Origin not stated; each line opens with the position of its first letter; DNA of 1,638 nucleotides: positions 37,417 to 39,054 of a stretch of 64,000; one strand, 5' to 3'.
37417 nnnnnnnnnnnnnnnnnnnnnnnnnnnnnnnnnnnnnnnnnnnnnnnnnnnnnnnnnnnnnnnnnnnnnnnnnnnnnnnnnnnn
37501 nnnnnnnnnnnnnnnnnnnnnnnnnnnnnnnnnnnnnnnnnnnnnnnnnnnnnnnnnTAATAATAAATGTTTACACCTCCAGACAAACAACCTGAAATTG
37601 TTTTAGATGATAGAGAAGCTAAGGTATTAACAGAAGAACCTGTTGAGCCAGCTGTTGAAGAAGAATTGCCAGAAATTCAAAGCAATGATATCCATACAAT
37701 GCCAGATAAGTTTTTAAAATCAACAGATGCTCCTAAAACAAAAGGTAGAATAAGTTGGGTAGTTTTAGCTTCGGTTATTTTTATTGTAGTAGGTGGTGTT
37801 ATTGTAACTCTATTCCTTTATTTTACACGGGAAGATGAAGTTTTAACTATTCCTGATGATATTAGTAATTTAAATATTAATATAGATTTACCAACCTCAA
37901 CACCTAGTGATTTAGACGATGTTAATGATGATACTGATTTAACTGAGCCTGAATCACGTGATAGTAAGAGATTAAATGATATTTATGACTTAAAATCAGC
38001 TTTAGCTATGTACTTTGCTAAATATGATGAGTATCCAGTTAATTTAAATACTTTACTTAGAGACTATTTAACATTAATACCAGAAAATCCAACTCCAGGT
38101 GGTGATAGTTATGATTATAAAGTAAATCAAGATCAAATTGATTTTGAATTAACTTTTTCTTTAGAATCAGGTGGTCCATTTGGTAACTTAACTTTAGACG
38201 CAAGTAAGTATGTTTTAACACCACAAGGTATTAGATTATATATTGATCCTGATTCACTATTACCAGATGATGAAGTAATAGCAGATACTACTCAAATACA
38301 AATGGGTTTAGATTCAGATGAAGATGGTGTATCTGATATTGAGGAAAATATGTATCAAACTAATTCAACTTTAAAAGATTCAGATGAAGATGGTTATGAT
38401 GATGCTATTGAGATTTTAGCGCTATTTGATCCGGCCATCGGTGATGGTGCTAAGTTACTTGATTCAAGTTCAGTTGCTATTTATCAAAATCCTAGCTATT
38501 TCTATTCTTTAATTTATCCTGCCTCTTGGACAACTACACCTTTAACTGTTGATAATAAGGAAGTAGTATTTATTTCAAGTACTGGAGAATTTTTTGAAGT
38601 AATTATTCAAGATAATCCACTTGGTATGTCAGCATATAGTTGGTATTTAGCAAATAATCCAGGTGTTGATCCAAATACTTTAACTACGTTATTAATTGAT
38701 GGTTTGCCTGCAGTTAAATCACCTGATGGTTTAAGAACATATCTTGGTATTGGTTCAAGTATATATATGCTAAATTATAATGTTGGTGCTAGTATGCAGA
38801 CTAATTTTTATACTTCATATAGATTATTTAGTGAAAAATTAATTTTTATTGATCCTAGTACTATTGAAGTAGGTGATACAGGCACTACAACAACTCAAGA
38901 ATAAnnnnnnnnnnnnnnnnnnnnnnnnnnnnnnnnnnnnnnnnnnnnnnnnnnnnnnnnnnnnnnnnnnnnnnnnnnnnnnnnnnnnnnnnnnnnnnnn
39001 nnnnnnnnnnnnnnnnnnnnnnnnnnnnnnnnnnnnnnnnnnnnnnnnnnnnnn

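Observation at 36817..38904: Two membrane-anchored proteins with thrombospondin-type-3-like Ca-binding repeats immediately downstream of the giant genes; the same repeat recurs in the 1017-aa protein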

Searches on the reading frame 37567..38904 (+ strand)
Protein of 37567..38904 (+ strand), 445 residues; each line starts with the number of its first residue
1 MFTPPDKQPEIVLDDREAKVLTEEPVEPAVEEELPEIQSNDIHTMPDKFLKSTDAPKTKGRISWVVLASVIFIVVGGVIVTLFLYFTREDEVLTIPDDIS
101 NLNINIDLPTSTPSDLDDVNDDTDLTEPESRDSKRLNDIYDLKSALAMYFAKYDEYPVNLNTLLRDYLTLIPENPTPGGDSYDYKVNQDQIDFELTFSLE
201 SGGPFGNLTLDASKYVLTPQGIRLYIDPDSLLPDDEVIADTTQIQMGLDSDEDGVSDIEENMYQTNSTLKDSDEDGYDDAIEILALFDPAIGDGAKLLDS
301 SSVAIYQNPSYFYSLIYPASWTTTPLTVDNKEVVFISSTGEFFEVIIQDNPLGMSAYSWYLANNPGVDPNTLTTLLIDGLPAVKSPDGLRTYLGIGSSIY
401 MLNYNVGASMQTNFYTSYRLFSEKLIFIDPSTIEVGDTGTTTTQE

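Call 3: search_protein_families(library=pfam, proteins=[window:37567-38904:+], max_evalue=0.1)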
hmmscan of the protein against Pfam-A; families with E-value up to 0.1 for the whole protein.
window:37567-38904:+ (445 aa): 2 families
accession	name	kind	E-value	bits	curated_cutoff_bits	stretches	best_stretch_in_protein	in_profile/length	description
PF18884.5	TSP3_bac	-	0.073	13.4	25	0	249-267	1-19/22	Bacterial TSP3 repeat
PF06624.17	RAMP4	-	0.097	13.1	24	0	55-82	29-56/60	Ribosome associated membrane protein RAMP4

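Call 6: search_protein_families(library=ncbifam, proteins=[window:37567-38904:+], max_evalue=0.1)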
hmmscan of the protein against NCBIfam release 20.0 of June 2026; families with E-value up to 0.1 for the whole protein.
window:37567-38904:+ (445 aa): 1 family
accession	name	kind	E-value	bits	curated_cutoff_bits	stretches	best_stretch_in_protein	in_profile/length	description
NF047639.1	throspo3_MtsD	equivalog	0.0022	16.2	800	1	245-285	456-496/651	cell-cell cohesion protein MtsD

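Call 7: search_solved_structures(query=window:37567-38904:+, max_evalue=1, show_alignments=2)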
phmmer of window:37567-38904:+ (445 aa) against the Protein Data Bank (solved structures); distinct sequences matched with E-value up to 1: 1.
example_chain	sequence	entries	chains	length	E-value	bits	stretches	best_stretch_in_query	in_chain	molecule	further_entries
5swk_C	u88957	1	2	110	0.9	11.5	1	325-387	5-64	De novo protein based on the inhibitor Amoebiasin-1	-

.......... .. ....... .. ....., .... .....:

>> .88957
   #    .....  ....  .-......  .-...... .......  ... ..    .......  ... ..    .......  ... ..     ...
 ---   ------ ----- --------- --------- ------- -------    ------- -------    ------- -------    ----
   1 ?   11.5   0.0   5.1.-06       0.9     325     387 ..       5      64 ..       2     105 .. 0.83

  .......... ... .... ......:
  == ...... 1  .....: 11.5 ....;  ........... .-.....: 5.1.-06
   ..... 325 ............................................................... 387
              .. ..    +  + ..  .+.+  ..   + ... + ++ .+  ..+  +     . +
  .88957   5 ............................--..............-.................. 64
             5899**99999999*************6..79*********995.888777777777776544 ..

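Call 8: find_homologous_proteins(query=window:37567-38904:+)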
Query window:37567-38904:+ (445 aa): 14 proteins with E <= 0.001 among 8000 candidates.
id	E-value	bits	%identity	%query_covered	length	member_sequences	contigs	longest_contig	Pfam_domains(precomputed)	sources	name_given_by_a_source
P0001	4.5e-290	980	100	100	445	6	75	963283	-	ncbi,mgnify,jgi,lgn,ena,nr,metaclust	ncbi:hypothetical protein HOE31_00170 [bacterium]|mgnify:FL=1|jgi:hypothetical protein|nr:hypothetic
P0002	5.1e-188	643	67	100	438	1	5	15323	-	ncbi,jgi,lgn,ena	-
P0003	1.4e-120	421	48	93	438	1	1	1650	-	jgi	-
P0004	2.4e-117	411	49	95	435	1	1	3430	-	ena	-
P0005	2.5e-116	407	46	99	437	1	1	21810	-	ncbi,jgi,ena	-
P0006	2.4e-113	397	46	92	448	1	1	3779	-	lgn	-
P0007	5.0e-106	373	42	96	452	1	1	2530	PF18884.6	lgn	-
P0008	2.9e-104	367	44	95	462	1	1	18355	-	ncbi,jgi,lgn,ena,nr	ncbi:hypothetical protein KKF32_02710 [Patescibacteria group bacterium]|nr:hypothetical protein [Pat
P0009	1.1e-103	366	43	96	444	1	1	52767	PF18884.6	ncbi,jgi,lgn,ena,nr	ncbi:hypothetical protein KJ840_00760 [Patescibacteria group bacterium]|nr:hypothetical protein [Pat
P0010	3.3e-95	338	41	97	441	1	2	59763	PF18884.6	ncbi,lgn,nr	ncbi:MAG: hypothetical protein NTZ18_01045 [Candidatus Komeilibacteria bacterium]|nr:hypothetical pr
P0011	6.9e-90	320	39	96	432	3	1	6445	-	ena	-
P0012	1.3e-81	293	41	81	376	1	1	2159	-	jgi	jgi:hypothetical protein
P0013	4.3e-57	212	32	86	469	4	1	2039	-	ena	-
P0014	6.4e-28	116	35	46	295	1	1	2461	-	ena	-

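Call 10: find_encoding_contigs(protein=P0009, flank=10000, max_places=2)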
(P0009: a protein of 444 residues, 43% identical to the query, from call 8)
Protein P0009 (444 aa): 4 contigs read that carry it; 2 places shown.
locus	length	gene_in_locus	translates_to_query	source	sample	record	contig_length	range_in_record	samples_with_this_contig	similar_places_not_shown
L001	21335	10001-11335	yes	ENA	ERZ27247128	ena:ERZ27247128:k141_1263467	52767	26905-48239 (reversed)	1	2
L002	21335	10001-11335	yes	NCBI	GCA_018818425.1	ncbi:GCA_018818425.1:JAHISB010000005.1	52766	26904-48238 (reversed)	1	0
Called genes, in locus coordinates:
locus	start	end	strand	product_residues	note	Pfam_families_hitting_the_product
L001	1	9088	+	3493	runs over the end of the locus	PF18895:T4SS_pilin, PF01833:TIG (faint), PF13205:Big_5, PF13385:Laminin_G_3, PF02018:CBM_4_9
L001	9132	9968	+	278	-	PF18884:TSP3_bac (weak)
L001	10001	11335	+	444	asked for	PF18884:TSP3_bac (faint)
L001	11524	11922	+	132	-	PF02130:YbeY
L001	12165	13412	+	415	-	PF11104:PilM_2, PF02491:SHS2_FTSA, PF06723:MreB_Mbl, PF14450:FtsA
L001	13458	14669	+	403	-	PF00091:Tubulin, PF12327:FtsZ_C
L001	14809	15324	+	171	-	PF22811:Zn_ribbon_NrdR, PF03477:ATP-cone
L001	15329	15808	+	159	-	-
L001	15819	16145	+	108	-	-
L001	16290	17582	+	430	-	PF00089:Trypsin, PF10459:Peptidase_S46 (faint), PF13365:Trypsin_2, PF13180:PDZ_2, PF00595:PDZ (weak), PF17820:PDZ_6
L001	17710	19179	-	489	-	PF03951:Gln-synt_N, PF00120:Gln-synt_C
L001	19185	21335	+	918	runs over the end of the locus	PF00112:Peptidase_C1, PF01436:NHL (faint), PF15869:TolB_like (faint), PF17170:DUF5128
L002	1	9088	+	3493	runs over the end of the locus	PF18895:T4SS_pilin, PF01833:TIG (faint), PF13205:Big_5, PF13385:Laminin_G_3, PF02018:CBM_4_9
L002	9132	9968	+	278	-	PF18884:TSP3_bac (weak)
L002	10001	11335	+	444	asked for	PF18884:TSP3_bac (faint)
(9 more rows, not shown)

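Call 11: find_encoding_contigs(protein=P0010, flank=10000, max_places=2)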
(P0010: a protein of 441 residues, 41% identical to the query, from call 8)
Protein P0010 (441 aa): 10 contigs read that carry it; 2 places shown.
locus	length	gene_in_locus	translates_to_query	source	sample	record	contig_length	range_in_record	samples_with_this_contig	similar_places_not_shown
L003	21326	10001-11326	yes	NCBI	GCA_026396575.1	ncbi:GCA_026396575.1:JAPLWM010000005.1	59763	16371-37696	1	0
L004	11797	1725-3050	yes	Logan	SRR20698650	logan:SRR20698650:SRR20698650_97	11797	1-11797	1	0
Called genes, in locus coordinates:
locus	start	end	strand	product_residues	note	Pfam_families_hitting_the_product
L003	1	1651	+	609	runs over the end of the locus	PF18895:T4SS_pilin, PF13205:Big_5 (weak)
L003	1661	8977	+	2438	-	-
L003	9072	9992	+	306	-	PF18884:TSP3_bac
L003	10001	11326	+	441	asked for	PF18884:TSP3_bac (faint)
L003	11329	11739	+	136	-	PF02130:YbeY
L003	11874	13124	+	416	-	PF11104:PilM_2, PF02491:SHS2_FTSA, PF06723:MreB_Mbl, PF14450:FtsA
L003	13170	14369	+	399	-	PF00091:Tubulin, PF12327:FtsZ_C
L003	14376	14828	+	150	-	PF22811:Zn_ribbon_NrdR, PF03477:ATP-cone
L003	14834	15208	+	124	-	-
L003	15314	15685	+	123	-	-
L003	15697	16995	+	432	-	PF00089:Trypsin, PF10459:Peptidase_S46 (faint), PF13365:Trypsin_2, PF13180:PDZ_2, PF00595:PDZ (weak), PF17820:PDZ_6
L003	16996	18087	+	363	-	PF03462:PCRF, PF00472:RF-1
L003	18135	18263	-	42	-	-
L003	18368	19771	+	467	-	PF01406:tRNA-synt_1e, PF09334:tRNA-synt_1g (faint), PF23493:CysS_C (weak)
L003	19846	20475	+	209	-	-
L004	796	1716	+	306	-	PF18884:TSP3_bac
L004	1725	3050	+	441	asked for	PF18884:TSP3_bac (faint)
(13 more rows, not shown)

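Call 20: predict_structure(alignment_id=A1)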
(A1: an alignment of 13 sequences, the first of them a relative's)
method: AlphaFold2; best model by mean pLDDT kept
length: 445 residues; sequences in the alignment: 13
mean_pLDDT: 67.7   pTM: 0.44
mean pLDDT of the five models: 67.7, 65.6, 64.9, 60.3, 56.5
residues with pLDDT >= 90: 39; 70-90: 234; 50-70: 39; < 50: 133
segments of 3 or more residues with pLDDT < 50: 1-46, 49-62, 88-122, 230-242, 287-296, 433-445
pLDDT, mean of each block of 10 residues (from residue 1): 40 27 28 36 44 40 65 72 57 30 26 30 72 87 86 87 81 77 87 89 73 86 72 35 71 86 82 74 61 49 84 87 87 85 90 87 80 81 86 90 79 86 79 43 26
secondary structure, 60 per line:
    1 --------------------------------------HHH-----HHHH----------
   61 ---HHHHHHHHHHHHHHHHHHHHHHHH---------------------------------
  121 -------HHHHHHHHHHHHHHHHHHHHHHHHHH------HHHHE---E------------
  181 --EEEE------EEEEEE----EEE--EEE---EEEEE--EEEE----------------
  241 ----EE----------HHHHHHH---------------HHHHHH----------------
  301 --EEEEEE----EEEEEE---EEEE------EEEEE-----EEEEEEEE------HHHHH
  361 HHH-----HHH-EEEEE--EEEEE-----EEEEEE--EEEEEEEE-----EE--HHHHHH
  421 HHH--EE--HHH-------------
elements in order: H47-50 H64-87 H128-153 H160-163 E183-186 E193-198 E203-205 E208-210 E214-218 E221-224 H257-263 H279-284 E303-308 E313-318 E322-325 E332-336 E342-349 H356-363 E373-377 E380-384 E390-395 E398-405 H415-423

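Call 24: fold_search(model_id=the predicted structure, library=pdb)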
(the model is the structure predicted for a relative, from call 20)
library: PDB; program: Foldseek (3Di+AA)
matches with E <= 10: 732; with E <= 0.001: 14
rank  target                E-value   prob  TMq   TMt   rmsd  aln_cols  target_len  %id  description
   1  2xb3                  4.7e-05  1.00  0.23  0.59   5.5       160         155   14  The Structure of Cyanobacterial PsbP (released 2010-08-25)
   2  3hlz_A                7.0e-05  1.00  0.22  0.35   5.1       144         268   12  Crystal structure of BT_1490 (NP_810393.1) from BACTEROIDES THETAIOTAOMICRON VPI-5482 at 1.50 A resolution (released 2009-06-16)
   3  3hlz_B                1.4e-04  1.00  0.23  0.36   5.3       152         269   11  Crystal structure of BT_1490 (NP_810393.1) from BACTEROIDES THETAIOTAOMICRON VPI-5482 at 1.50 A resolution (released 2009-06-16)
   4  4rth_A                2.1e-04  1.00  0.22  0.54   7.4       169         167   11  The crystal structure of PsbP from Zea mays (released 2015-03-11)
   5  2lnj_MODEL_1_A        2.1e-04  1.00  0.22  0.50   5.7       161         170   13  Solution Structure of Cyanobacterial PsbP (CyanoP) from Synechocystis sp. PCC 6803 (released 2012-06-06)
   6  7pi0_P                2.4e-04  1.00  0.20  0.44  10.6       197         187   12  Unstacked compact Dunaliella PSII (released 2022-08-17)
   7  5xnl_P                3.0e-04  1.00  0.21  0.46   9.9       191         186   12  Structure of stacked C2S2M2-type PSII-LHCII supercomplex from Pisum sativum (released 2017-09-20)
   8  4rth_B                3.2e-04  1.00  0.22  0.54   7.4       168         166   10  The crystal structure of PsbP from Zea mays (released 2015-03-11)
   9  8bd3_F1               3.2e-04  1.00  0.19  0.40  10.0       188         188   12  Cryo-EM structure of the Photosystem II - LHCII supercomplex from Chlorella ohadi (released 2023-08-09)
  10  9i4t_P                3.4e-04  1.00  0.20  0.47   6.9       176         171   13  Photosystem II from Arabidopsis thaliana (released 2026-03-25)
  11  2vu4                  5.1e-04  1.00  0.21  0.53   5.7       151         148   10  Structure of PsbP protein from Spinacia oleracea at 1.98 A resolution (released 2009-07-21)
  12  1v2b_B                7.2e-04  1.00  0.22  0.55   5.7       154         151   10  Crystal Structure of PsbP Protein in the Oxygen-Evolving Complex of Photosystem II from Higher Plants (released 2004-05-18)
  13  1v2b_A                7.7e-04  1.00  0.21  0.55   6.1       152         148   11  Crystal Structure of PsbP Protein in the Oxygen-Evolving Complex of Photosystem II from Higher Plants (released 2004-05-18)
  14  9grx_0                9.1e-04  1.00  0.22  0.56   5.8       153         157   12  NDH-PSI-LHCI supercomplex from S. oleracea (released 2025-02-12)
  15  4rti                  1.7e-03  1.00  0.20  0.45   6.2       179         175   10  The crystal structure of PsbP from Spinacia oleracea (released 2015-03-11)
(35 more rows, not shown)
